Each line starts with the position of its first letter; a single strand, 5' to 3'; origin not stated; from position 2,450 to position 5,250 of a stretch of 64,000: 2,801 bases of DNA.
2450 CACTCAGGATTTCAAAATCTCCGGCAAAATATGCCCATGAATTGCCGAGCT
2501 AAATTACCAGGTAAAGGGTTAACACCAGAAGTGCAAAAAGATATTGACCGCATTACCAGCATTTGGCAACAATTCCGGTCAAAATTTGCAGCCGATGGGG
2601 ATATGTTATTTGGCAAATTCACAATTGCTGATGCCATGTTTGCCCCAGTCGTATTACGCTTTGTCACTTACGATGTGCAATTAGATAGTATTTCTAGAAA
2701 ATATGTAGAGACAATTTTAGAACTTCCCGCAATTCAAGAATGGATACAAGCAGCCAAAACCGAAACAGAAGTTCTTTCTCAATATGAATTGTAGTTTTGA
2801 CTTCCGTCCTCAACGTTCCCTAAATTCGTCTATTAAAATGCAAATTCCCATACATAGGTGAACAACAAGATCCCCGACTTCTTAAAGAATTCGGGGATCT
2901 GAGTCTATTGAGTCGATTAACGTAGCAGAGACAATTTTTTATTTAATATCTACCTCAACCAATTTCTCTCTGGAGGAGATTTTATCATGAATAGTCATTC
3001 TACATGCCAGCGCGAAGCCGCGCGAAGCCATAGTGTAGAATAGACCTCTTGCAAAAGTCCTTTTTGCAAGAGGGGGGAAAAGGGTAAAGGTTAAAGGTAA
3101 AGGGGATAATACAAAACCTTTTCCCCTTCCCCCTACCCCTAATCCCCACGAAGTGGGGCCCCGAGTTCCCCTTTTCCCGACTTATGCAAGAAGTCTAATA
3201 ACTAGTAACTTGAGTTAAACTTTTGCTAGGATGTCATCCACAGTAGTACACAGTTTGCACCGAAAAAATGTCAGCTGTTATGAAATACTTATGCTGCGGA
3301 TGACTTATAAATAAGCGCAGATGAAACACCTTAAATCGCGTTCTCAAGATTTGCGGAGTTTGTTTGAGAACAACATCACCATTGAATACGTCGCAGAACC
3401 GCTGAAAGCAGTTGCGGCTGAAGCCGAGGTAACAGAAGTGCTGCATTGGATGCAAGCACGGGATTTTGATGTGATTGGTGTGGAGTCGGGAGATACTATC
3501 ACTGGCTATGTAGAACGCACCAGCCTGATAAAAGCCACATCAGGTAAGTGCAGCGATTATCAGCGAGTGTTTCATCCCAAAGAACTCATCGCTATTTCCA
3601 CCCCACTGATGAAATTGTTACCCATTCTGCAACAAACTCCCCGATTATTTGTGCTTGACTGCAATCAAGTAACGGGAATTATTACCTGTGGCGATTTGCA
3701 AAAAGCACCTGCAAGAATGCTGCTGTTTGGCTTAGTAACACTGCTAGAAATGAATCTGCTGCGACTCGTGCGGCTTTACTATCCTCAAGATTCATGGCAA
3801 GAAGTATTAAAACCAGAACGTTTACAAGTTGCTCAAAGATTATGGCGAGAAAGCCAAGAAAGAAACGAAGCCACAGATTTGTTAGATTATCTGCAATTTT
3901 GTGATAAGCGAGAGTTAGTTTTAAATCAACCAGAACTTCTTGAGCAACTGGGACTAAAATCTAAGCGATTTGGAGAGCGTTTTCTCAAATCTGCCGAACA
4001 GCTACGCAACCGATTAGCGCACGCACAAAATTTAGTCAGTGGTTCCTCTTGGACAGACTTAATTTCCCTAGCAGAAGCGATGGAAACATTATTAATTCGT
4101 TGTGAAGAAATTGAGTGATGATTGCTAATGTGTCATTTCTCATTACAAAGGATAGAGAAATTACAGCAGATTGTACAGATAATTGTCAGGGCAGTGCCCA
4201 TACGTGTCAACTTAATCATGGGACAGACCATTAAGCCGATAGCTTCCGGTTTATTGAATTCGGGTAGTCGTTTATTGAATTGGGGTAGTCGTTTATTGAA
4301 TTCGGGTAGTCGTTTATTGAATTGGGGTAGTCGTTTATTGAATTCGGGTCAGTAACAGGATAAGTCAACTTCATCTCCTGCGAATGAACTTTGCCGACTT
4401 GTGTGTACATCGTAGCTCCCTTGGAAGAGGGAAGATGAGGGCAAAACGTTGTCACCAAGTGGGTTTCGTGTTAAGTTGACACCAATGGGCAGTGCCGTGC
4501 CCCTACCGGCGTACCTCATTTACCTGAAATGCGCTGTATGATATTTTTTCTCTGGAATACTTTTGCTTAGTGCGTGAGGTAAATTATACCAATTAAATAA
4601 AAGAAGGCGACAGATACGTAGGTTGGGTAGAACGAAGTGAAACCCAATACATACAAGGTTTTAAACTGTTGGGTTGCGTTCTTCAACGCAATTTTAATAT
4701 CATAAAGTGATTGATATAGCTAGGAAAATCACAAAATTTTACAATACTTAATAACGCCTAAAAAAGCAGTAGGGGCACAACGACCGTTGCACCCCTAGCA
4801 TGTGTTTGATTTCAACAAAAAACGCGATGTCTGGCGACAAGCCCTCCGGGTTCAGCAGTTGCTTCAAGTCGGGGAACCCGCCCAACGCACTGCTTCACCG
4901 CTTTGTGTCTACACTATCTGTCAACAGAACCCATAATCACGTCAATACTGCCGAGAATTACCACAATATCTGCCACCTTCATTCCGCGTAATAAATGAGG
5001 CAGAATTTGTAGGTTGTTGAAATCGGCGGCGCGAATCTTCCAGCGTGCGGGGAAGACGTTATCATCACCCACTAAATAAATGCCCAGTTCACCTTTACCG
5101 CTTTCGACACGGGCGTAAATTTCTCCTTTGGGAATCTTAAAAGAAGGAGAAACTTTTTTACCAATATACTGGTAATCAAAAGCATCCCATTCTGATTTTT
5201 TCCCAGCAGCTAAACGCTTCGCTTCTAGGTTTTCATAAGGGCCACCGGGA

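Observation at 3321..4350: CBS-pair fused to a HEPN R-x4-H nuclease motif, followed by a 21-bp x5 tandem repeat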

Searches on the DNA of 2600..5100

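Call 29: search_rna_families(source=window, start=2600, end=5100, threshold=evalue, max_evalue=1)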
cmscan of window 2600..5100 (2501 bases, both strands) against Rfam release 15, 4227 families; matches with E-value up to 1: 8.
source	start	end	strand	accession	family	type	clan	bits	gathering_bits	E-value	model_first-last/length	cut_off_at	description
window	3074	3132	-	RF03885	mir-4178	Gene; miRNA;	-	30.6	90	0.0017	1-60/60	no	mir-4178 microRNA precursor family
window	4066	4152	-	RF00132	snoR24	Gene; snRNA; snoRNA; CD-box;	-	24.8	38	0.24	1-92/92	no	Small nucleolar RNA R24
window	3064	3144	-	RF00912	mir-877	Gene; miRNA;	-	23.4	47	0.16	1-86/86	no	mir-877 microRNA precursor family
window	3073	3133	+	RF02520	mir-965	Gene; miRNA;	-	20.3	43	0.79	1-76/76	no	mir-965 microRNA precursor family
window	3065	3142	+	RF01918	mir-1249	Gene; miRNA;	-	20.2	83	0.62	1-75/75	no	mir-1249 microRNA precursor family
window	3037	3146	-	RF00021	Spot_42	Gene; sRNA;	-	20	80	0.94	1-115/115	no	Spot 42 RNA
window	3056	3160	-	RF03458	mir-766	Gene; miRNA;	-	19.6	110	0.47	1-108/108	no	mir-766 microRNA precursor family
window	2784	2900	+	RF01822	RsaJ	Gene; sRNA;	-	16.6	100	0.64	1-287/287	no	RNA Staph. aureus A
